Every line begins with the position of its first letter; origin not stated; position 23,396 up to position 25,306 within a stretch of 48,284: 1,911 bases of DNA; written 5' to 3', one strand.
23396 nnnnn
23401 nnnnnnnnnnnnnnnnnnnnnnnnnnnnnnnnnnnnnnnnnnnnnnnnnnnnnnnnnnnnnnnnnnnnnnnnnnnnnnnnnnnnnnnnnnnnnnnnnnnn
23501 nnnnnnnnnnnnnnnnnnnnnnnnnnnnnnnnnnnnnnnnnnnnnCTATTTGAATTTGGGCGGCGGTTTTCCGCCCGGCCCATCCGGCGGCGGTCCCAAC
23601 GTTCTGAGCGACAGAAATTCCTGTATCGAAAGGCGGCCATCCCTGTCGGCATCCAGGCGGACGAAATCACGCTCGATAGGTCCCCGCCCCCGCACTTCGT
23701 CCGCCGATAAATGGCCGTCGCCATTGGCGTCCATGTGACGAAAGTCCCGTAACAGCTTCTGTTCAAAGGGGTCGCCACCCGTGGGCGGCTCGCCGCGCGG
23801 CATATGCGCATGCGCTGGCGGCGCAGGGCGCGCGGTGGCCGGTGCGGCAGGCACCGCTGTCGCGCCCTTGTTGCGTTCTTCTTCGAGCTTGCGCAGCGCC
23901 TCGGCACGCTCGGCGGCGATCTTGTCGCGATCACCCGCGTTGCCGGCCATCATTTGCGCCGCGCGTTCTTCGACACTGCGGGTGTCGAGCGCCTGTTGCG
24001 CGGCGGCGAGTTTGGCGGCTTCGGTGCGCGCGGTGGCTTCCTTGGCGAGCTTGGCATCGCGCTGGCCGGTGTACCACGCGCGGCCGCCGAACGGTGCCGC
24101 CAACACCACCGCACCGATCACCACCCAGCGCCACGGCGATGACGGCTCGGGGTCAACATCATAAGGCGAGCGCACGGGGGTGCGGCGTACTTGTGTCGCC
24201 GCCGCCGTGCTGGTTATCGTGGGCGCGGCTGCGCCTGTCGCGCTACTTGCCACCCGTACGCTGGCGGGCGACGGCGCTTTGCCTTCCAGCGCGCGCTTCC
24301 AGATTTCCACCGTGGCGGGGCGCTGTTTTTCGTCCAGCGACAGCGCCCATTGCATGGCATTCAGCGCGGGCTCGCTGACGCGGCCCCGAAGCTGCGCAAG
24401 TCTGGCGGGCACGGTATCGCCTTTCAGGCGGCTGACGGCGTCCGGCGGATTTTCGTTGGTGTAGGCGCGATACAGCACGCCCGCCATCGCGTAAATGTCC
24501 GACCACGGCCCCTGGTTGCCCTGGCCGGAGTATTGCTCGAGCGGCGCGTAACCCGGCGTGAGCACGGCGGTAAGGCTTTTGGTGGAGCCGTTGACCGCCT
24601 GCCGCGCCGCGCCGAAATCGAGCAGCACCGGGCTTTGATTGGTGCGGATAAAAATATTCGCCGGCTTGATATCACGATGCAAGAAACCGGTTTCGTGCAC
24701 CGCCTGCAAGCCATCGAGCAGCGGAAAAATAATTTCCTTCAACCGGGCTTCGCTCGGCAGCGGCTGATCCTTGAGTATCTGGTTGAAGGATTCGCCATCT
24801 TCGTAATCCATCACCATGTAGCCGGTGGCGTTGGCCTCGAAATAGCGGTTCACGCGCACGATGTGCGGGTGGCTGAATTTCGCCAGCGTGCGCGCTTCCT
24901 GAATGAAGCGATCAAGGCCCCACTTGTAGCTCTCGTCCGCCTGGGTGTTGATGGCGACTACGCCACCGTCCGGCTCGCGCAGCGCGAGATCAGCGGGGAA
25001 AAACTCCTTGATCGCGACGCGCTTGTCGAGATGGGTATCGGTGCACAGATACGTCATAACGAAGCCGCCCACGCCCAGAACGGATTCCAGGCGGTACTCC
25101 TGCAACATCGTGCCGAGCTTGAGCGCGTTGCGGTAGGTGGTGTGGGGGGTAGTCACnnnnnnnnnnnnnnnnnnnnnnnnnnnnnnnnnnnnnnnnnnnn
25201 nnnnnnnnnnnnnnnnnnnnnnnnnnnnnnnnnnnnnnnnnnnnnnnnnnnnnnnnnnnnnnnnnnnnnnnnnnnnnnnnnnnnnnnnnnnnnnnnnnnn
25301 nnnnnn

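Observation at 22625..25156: Transmembrane Hanks kinase with an extracytoplasmic canonical EF-hand pair, next to an uncharacterised membrane zinc-ribbon protein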

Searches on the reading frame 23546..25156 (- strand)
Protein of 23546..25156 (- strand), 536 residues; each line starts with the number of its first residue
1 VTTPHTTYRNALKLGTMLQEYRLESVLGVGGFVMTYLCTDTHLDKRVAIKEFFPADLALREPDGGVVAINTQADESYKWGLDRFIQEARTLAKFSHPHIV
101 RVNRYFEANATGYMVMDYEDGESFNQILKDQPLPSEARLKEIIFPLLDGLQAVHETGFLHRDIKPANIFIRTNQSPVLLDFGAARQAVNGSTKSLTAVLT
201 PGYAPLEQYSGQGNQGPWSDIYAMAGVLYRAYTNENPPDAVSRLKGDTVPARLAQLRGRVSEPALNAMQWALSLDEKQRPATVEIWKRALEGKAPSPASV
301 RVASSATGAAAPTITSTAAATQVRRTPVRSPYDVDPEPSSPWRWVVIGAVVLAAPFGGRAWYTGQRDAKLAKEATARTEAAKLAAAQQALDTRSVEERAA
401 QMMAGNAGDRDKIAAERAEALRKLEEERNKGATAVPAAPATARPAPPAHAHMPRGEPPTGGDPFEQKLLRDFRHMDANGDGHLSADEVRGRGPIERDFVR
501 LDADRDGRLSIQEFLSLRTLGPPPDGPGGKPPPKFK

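Call 3: search_protein_families(library=pfam, proteins=[window:23546-25156:-], max_evalue=1)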
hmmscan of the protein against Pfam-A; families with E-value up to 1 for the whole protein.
window:23546-25156:- (536 aa): 9 families
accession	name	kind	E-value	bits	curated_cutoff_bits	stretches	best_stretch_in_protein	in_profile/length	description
PF00069.31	Pkinase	-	1.2e-35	123.6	31.7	1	21-287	1-259/263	Protein kinase domain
PF07714.23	PK_Tyr_Ser-Thr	-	7.6e-15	55.3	23.1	1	66-253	30-217/258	Protein tyrosine and serine/threonine kinase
PF13202.12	EF-hand_5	-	2e-09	36.9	25.9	2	469-487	1-20/25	EF hand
PF00036.39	EF-hand_1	-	3.5e-08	32.9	25.4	2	472-489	6-23/29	EF hand domain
PF03109.22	ABC1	-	4.2e-08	33.1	22.9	1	85-199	111-229/244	ABC1 atypical kinase-like domain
PF13405.12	EF-hand_6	-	5.6e-07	29.2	25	2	468-489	2-23/30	EF-hand domain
PF13499.12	EF-hand_7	-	1.3e-06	29.1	30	2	466-516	2-64/67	EF-hand domain pair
PF01636.29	APH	-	9.1e-05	22.8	23.2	1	150-185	162-198/239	Phosphotransferase enzyme family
PF17667.7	Pkinase_fungal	-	0.3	10.2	24.1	1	148-183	297-338/387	Fungal protein kinase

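Call 4: search_protein_families(library=ncbifam, proteins=[window:23546-25156:-], max_evalue=1)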
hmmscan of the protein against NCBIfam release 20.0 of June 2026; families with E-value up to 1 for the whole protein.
window:23546-25156:- (536 aa): 21 families
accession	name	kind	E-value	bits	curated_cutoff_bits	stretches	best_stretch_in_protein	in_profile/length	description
NF033483.0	PknB_PASTA_kin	equivalog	4.7e-36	124.9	450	1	20-422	8-414/563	Stk1 family PASTA domain-containing Ser/Thr kinase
NF047741.1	antiphage_MADS6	equivalog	4.5e-35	121.2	460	3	141-302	303-469/612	methylation-associated defense system protein kinase MAD6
NF052427.1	StpK7MSMEG_1200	equivalog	7.1e-29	100.7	900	1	17-399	5-351/601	serine/threonine protein kinase StpK7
NF038150.1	lanthi_synth_IV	equivalog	1.7e-20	73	650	1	82-319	237-485/851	class IV lanthionine synthetase LanL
NF038151.1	lanthi_synth_III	equivalog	2.4e-15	56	575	1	71-283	257-473/833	class III lanthionine synthetase LanKC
TIGR03903.1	TOMM_kin_cyc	equivalog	1e-13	50.1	705.75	1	81-224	22-175/1267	TOMM system kinase/cyclase fusion protein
NF009651.0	PRK13184.1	equivalog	4.2e-13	48.2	839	1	19-187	2-163/932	serine/threonine-protein kinase PknD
NF043056.1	T4SS_LegK1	equivalog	4.7e-12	45.3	550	1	81-228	122-280/516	Dot/Icm T4SS effector kinase LegK1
NF033442.0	BREX_PglW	equivalog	1.3e-10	39.7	990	1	82-238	553-710/1391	BREX system serine/threonine kinase PglW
NF053615.1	SerThrKinAfsKStmc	equivalog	5.8e-08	31.8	1300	1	74-445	52-423/809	protein serine/threonine kinase AfsK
NF041410.1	XopAW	subfamily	4.5e-06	26.6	120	1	413-525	61-169/235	XopAW family type III secretion system calcium-binding effector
NF058632.1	SerThrKinPrkT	equivalog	1.4e-05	24.3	280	1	108-233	91-209/322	serine/threonine protein kinase PrkT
TIGR03724.2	arch_bud32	equivalog_domain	1.5e-05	24.6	125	1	82-186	38-133/193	KEOPS complex kinase/ATPase Bud32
NF011463.0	PRK14879.1-4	equivalog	1.6e-05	24.5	188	1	81-185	62-161/237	Kae1-associated kinase Bud32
NF011464.0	PRK14879.1-7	equivalog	6.6e-05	22.7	246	1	82-184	51-149/221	Kae1-associated kinase Bud32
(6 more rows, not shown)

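Call 5: find_homologous_proteins(query=window:23546-25156:-)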
Query window:23546-25156:- (536 aa): 7042 proteins with E <= 0.001 among 8000 candidates; the best 120 are listed.
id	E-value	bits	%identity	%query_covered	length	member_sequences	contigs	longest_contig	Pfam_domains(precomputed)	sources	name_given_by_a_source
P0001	0.0e+0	1191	98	100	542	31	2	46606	PF13405.13,PF07714.24,PF00069.32,PF13499.13,PF03109.23,PF13202.13,PF00036.39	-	-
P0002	4.1e-274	928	97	79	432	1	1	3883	PF07714.24,PF00069.32,PF03109.23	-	-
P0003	9.1e-262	888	73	99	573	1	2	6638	PF13405.13,PF07714.24,PF00069.32,PF13499.13,PF03109.23,PF13202.13,PF00036.39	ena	-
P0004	3.9e-258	876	75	98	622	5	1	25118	PF13405.13,PF07714.24,PF00069.32,PF13499.13,PF03109.23,PF13202.13,PF00036.39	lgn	-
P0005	7.7e-252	855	74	98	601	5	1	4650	PF07714.24,PF00069.32,PF03109.23,PF13202.13,PF00036.39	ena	-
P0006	5.1e-250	849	72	99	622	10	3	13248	PF13405.13,PF07714.24,PF00069.32,PF13499.13,PF03109.23,PF13202.13,PF00036.39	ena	-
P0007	2.4e-228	777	79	79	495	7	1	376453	PF07714.24,PF00069.32,PF03109.23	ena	-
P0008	1.3e-220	752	67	98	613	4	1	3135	PF13405.13,PF07714.24,PF00069.32,PF13499.13,PF03109.23,PF13202.13,PF00036.39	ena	-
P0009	1.2e-210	719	64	96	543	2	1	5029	PF13405.13,PF07714.24,PF00069.32,PF13499.13,PF03109.23,PF13202.13,PF00036.39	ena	-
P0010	2.7e-209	714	64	100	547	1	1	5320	PF13405.13,PF07714.24,PF00069.32,PF13499.13,PF03109.23,PF13202.13,PF00036.39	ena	-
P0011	6.8e-209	713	80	75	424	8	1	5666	PF07714.24,PF00069.32,PF03109.23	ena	-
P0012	1.0e-205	703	62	97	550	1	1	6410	PF13405.13,PF07714.24,PF00069.32,PF13499.13,PF03109.23,PF13202.13,PF00036.39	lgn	-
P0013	5.1e-204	697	62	97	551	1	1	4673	PF13405.13,PF07714.24,PF00069.32,PF13499.13,PF03109.23,PF13202.13,PF00036.39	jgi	jgi:hypothetical protein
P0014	2.7e-203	695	61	99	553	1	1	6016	PF13405.13,PF07714.24,PF00069.32,PF13499.13,PF03109.23,PF13202.13,PF00036.39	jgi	jgi:serine/threonine protein kinase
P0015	1.1e-202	693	63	95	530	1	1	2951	PF13405.13,PF07714.24,PF00069.32,PF13499.13,PF03109.23,PF13202.13,PF00036.39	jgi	jgi:hypothetical protein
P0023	4.3e-196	671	60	95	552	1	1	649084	PF13405.13,PF07714.24,PF00069.32,PF13499.13,PF03109.23,PF13202.13,PF00036.39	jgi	-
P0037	4.2e-162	559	53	96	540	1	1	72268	PF13405.13,PF07714.24,PF00069.32,PF03109.23,PF13202.13,PF00036.39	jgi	-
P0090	1.7e-154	534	53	96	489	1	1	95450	PF13405.13,PF07714.24,PF00069.32,PF13499.13,PF03109.23,PF13202.13,PF00036.39,PF01636.30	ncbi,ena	-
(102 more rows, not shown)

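Call 23: find_encoding_contigs(protein=P0023, flank=6000, max_places=2)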
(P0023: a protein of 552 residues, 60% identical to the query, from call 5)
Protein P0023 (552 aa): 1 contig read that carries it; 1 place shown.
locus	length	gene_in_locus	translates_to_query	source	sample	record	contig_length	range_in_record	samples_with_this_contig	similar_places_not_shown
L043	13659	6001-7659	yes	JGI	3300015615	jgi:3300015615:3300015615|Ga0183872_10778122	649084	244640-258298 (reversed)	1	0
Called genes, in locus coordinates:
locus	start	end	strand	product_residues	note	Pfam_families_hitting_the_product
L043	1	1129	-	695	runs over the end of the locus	PF02629:CoA_binding, PF13380:CoA_binding_2, PF13607:Succ_CoA_lig, PF13549:ATP-grasp_5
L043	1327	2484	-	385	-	PF02771:Acyl-CoA_dh_N, PF02770:Acyl-CoA_dh_M, PF00441:Acyl-CoA_dh_1, PF08028:Acyl-CoA_dh_2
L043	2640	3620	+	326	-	PF03401:TctC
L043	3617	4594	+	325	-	PF03401:TctC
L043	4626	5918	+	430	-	PF08309:LVIVD (faint)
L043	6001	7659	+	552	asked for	PF00069:Pkinase, PF07714:PK_Tyr_Ser-Thr, PF03109:ABC1, PF00036:EF-hand_1 (faint), PF13202:EF-hand_5 (faint), PF13405:EF-hand_6 (faint), PF13499:EF-hand_7 (weak)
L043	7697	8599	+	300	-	PF08450:SGL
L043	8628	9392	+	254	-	PF00106:adh_short, PF08659:KR, PF13561:adh_short_C2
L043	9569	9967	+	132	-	PF00903:Glyoxalase, PF13669:Glyoxalase_4, PF18029:Glyoxalase_6 (weak)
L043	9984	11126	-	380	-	PF05175:MTS, PF06325:PrmA, PF13649:Methyltransf_25 (weak)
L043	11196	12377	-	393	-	-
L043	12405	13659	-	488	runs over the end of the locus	PF03972:MmgE_PrpD_N, PF19305:MmgE_PrpD_C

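Call 24: find_encoding_contigs(protein=P0090, flank=6000, max_places=2)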
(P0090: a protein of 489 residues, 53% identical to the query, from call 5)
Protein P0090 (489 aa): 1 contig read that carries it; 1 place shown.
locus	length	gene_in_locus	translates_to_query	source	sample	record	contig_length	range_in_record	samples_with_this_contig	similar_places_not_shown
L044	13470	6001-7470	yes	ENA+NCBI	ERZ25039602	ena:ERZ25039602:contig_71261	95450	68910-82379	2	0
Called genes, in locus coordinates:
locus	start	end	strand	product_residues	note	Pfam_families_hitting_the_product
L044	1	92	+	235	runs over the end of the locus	-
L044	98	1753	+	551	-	PF18158:AidB_N, PF02770:Acyl-CoA_dh_M, PF00441:Acyl-CoA_dh_1, PF08028:Acyl-CoA_dh_2 (weak), PF22924:ACOX_C_alpha1 (weak), PF22217:ACDH-11_C (faint)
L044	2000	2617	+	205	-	PF01209:Ubie_methyltran, PF13489:Methyltransf_23, PF13847:Methyltransf_31, PF08241:Methyltransf_11, PF08242:Methyltransf_12, PF13649:Methyltransf_25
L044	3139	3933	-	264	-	PF00106:adh_short, PF08659:KR, PF13561:adh_short_C2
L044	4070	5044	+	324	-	PF03401:TctC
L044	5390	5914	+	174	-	PF01323:DSBA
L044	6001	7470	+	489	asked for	PF00069:Pkinase, PF07714:PK_Tyr_Ser-Thr, PF03109:ABC1, PF01636:APH (faint), PF13499:EF-hand_7 (faint), PF00036:EF-hand_1 (faint), PF13405:EF-hand_6 (faint), PF13202:EF-hand_5 (weak)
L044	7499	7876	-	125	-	PF09350:DJC28_CD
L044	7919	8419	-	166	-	PF00903:Glyoxalase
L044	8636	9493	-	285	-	PF12146:Hydrolase_4, PF00561:Abhydrolase_1, PF12697:Abhydrolase_6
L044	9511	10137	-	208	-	PF22285:DUF6962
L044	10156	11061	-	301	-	PF04072:LCM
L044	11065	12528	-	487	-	PF01565:FAD_binding_4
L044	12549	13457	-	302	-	PF12483:GIDE (faint)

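Call 25: find_encoding_contigs(protein=P0037, flank=6000, max_places=2)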
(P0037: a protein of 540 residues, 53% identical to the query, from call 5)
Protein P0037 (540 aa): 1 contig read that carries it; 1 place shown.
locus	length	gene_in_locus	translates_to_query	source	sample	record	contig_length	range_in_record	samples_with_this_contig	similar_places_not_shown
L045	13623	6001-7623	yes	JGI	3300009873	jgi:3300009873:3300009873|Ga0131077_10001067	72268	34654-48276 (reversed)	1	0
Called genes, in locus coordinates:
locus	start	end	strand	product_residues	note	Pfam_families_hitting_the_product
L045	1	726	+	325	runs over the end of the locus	PF03401:TctC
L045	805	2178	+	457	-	PF03972:MmgE_PrpD_N, PF19305:MmgE_PrpD_C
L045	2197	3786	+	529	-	PF00501:AMP-binding, PF13193:AMP-binding_C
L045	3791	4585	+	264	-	PF00106:adh_short, PF08659:KR, PF13561:adh_short_C2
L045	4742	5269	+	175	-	PF01323:DSBA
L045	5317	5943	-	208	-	PF00114:Pilin (faint)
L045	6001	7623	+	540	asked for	PF00069:Pkinase, PF07714:PK_Tyr_Ser-Thr, PF03109:ABC1, PF13202:EF-hand_5 (faint), PF00036:EF-hand_1 (faint), PF13405:EF-hand_6 (faint)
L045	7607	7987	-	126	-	PF09350:DJC28_CD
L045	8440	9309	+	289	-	PF11845:Tll0287-like, PF00672:HAMP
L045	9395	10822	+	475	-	PF00069:Pkinase, PF07714:PK_Tyr_Ser-Thr, PF03109:ABC1, PF26309:DUF8082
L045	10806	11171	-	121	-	-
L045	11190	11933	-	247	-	PF01553:Acyltransferase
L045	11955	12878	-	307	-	PF00561:Abhydrolase_1, PF12146:Hydrolase_4, PF12697:Abhydrolase_6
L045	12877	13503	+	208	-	PF18306:LDcluster4, PF03641:Lysine_decarbox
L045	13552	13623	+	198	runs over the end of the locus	PF10881:DUF2726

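Call 33: find_related_loci(query=A1, collection=genome_contigs, flank=4000)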
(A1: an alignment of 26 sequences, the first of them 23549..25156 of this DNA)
Query A1 (536 aa) in genome_contigs; peptide patterns used: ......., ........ (x = any residue, [..] = any of these).
600 stretches matched a pattern (row limit reached: there are more); 587 encode a relative of the query (tblastn E <= 1e-3); the best 80 are kept; 80 distinct loci.
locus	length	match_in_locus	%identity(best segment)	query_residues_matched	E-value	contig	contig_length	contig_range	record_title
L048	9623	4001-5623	61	2-518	0e+0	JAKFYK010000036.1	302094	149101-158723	MAG: Betaproteobacteria bacterium isolate ND5_Bin_58 ND5_0000005, whole genome shotgun sequence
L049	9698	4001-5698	58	7-524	0e+0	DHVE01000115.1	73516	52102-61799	MAG TPA_asm: Betaproteobacteria bacterium UBA5216 UBA5216_contig_553, whole genome shotgun sequence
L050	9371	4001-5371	50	7-518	3e-152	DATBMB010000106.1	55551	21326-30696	MAG TPA_asm: Burkholderiales bacterium isolate SMAG_U3987 k141_1270462, whole genome shotgun sequence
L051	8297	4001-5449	52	1-518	4e-150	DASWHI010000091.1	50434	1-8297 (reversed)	MAG TPA_asm: Burkholderiales bacterium isolate SMAG_U2838 k141_792395, whole genome shotgun sequence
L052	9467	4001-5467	50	8-520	4e-139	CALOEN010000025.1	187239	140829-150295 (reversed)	MAG: uncultured beta proteobacterium isolate LOGT_bin.0139 genome assembly, contig: contig_47709, whole genome shotgun s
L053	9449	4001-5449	48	6-518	1e-135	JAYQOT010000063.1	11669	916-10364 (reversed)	MAG: Burkholderiales bacterium isolate SD3114_S44.maxbin.058 NODE_1917_length_11669_cov_6.59334, whole genome shotgun se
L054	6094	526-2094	47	8-518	2e-135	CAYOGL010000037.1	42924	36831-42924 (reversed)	MAG TPA_asm: uncultured Burkholderiales bacterium isolate SRP272529_co2_139 genome assembly, contig: NODE_1231_length_42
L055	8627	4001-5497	46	5-518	1e-134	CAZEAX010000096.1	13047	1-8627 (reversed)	MAG TPA_asm: uncultured Streptomyces sp. isolate binchicken_co54_71 genome assembly, contig: NODE_8602_length_13047_cov_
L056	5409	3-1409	50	42-515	3e-133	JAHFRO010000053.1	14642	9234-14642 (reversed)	MAG: Betaproteobacteria bacterium isolate nzgw576 NODE_2069_length_14643_cov_15.423151, whole genome shotgun sequence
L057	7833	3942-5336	58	1-520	1e-126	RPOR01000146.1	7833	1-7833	MAG: Betaproteobacteria bacterium isolate concoct.173 concoct.173_Contig_1264696, whole genome shotgun sequence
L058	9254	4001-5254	66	1-518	1e-126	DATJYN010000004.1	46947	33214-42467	MAG TPA_asm: Burkholderiales bacterium isolate SMAG_U15153 k141_276555, whole genome shotgun sequence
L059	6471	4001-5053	55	7-387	9e-127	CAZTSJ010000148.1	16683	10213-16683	MAG TPA_asm: uncultured Bordetella sp. isolate binchicken_co165_140 genome assembly, contig: k141_2461950, whole genome 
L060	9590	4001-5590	60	7-519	8e-126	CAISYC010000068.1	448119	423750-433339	MAG: uncultured beta proteobacterium isolate MJ-time_bin-8966 genome assembly, contig: bin-8966:68/74, whole genome shot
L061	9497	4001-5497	46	6-518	1e-125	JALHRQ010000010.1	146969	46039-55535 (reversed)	MAG: Burkholderiales bacterium isolate maxbin.188 c_000000000734, whole genome shotgun sequence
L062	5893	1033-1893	64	1-287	3e-125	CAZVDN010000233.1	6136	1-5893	MAG TPA_asm: uncultured Streptomyces sp. isolate binchicken_co298_74 genome assembly, contig: NODE_26811_length_6136_cov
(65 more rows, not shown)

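Call 41: predict_structure(alignment_id=A1)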
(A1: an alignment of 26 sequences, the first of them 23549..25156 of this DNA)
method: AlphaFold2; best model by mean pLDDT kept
length: 536 residues; sequences in the alignment: 26
mean_pLDDT: 64.8   pTM: 0.43
mean pLDDT of the five models: 64.8, 64.1, 62.9, 62.3, 61.2
residues with pLDDT >= 90: 72; 70-90: 178; 50-70: 111; < 50: 175
segments of 3 or more residues with pLDDT < 50: 1-19, 29-31, 55-73, 90-109, 181-215, 301-330, 332-338, 434-459, 523-536
pLDDT, mean of each block of 10 residues (from residue 1): 30 43 56 62 65 49 41 51 53 43 44 59 81 88 83 59 70 74 39 40 31 52 87 81 69 92 92 73 84 71 38 35 36 47 78 72 80 85 85 83 74 87 88 48 39 39 83 91 92 86 93 78 46 44
secondary structure, 60 per line:
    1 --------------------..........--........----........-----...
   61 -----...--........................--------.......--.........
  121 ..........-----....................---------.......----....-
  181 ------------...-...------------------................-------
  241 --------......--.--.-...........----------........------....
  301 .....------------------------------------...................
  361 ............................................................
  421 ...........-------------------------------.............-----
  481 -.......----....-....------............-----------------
elements in order: E21-30 E33-40 E45-52 E58-60 E66-68 H71-94 H103-109 E112-123 H124-130 H136-155 E168-171 E176-179 E193-195 E197-199 H218-233 H249-254 H262-272 H283-290 H297-305 H342-431 H463-475 E482-484 H485-488 H493-496 H498-501 E508-510 H511-519

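Call 67: search_protein_families(library=padloc, proteins=[window:23546-25156:-], max_evalue=0.1)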
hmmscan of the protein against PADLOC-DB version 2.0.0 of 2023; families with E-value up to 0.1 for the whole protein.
window:23546-25156:- (536 aa): 36 families (the best 25 are shown)
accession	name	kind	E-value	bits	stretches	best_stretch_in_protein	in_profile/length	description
PDLC04042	PD-T4-6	-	4.5e-46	155.8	1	17-296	7-275/292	-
PDLC04138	mad6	-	1.3e-45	154.4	1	15-297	47-317/659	mads_6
PDLC04053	PD-T4-6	-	8.2e-43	145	1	16-299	6-278/311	-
PDLC04044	PD-T4-6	-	2.9e-37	126.7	1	19-299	32-298/372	-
PDLC04043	PD-T4-6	-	6e-36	122.5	1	17-374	13-349/452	-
PDLC04061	PD-T4-6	-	3.6e-34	117.1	1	19-444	16-427/510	-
PDLC04054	PD-T4-6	-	4e-34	116.6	1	14-326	5-299/347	-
PDLC04045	PD-T4-6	-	7.7e-33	111.9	1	20-307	34-312/350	-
PDLC04060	PD-T4-6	-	2e-32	110.7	1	17-240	6-211/486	-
PDLC04051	PD-T4-6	-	4.3e-32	109.7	1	20-325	33-331/476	-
PDLC04062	PD-T4-6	-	7.7e-32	108.9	1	18-242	31-242/450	-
PDLC04039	PD-T4-6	-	1.9e-31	107.6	1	13-237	8-214/458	-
PDLC04047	PD-T4-6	-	3.2e-31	106.6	1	16-237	7-211/327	-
PDLC04048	PD-T4-6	-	3.1e-28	97.1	1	16-239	6-213/354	-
PDLC04057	PD-T4-6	-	8.9e-28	95.5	1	17-240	6-212/443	-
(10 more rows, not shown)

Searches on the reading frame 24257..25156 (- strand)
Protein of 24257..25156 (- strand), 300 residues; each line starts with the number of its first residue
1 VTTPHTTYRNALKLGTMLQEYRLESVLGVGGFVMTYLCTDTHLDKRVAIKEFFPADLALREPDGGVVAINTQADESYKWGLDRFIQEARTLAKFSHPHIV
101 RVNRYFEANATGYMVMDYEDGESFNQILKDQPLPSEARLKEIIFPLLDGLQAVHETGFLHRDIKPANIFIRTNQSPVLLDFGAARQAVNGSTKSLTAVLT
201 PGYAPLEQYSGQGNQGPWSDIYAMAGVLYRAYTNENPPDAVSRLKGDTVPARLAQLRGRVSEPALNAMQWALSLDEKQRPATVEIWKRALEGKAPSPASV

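Call 50: search_solved_structures(query=window:24257-25156:-, max_evalue=1e-20)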
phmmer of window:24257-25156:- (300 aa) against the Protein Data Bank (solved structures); distinct sequences matched with E-value up to 1e-20: 12.
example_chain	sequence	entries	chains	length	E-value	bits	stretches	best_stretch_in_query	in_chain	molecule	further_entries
5hnv_A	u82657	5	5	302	9.1e-56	192.6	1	9-291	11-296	PpkA N terminal | PpkA-294 | PpkA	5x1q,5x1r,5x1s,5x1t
5u94_A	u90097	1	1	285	2.9e-22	82.6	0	19-237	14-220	Serine/threonine-protein kinase PknB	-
6b2p_A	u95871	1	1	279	3e-22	82.6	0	19-237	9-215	Serine/threonine-protein kinase PknB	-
3orm_A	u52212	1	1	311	3e-22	82.5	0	19-237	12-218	Serine/threonine protein kinase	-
1o6y_A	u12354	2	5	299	3.5e-22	82.4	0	19-237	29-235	SERINE/THREONINE-PROTEIN KINASE PKNB | Probable serine/threonine-protein kinase pknB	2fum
1mru_A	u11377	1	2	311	4e-22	82.2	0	19-237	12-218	Probable serine/threonine-protein kinase pknB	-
6i2p_A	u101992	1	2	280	2.6e-21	79.5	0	20-237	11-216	Serine/threonine-protein kinase PknB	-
3f61_A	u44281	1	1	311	2.9e-21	79.3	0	20-237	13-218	Serine/threonine-protein kinase pknB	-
3ori_A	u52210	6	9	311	4.4e-21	78.7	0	20-237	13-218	Serine/threonine protein kinase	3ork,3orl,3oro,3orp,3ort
3f69_A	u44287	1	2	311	6.1e-21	78.3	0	20-237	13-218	Serine/threonine-protein kinase pknB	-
9ymt_A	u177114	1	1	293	6.7e-21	78.1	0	19-287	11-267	Serine/Threonine Kinase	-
4eqm_A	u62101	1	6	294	6.8e-21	78.1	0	19-287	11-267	Protein kinase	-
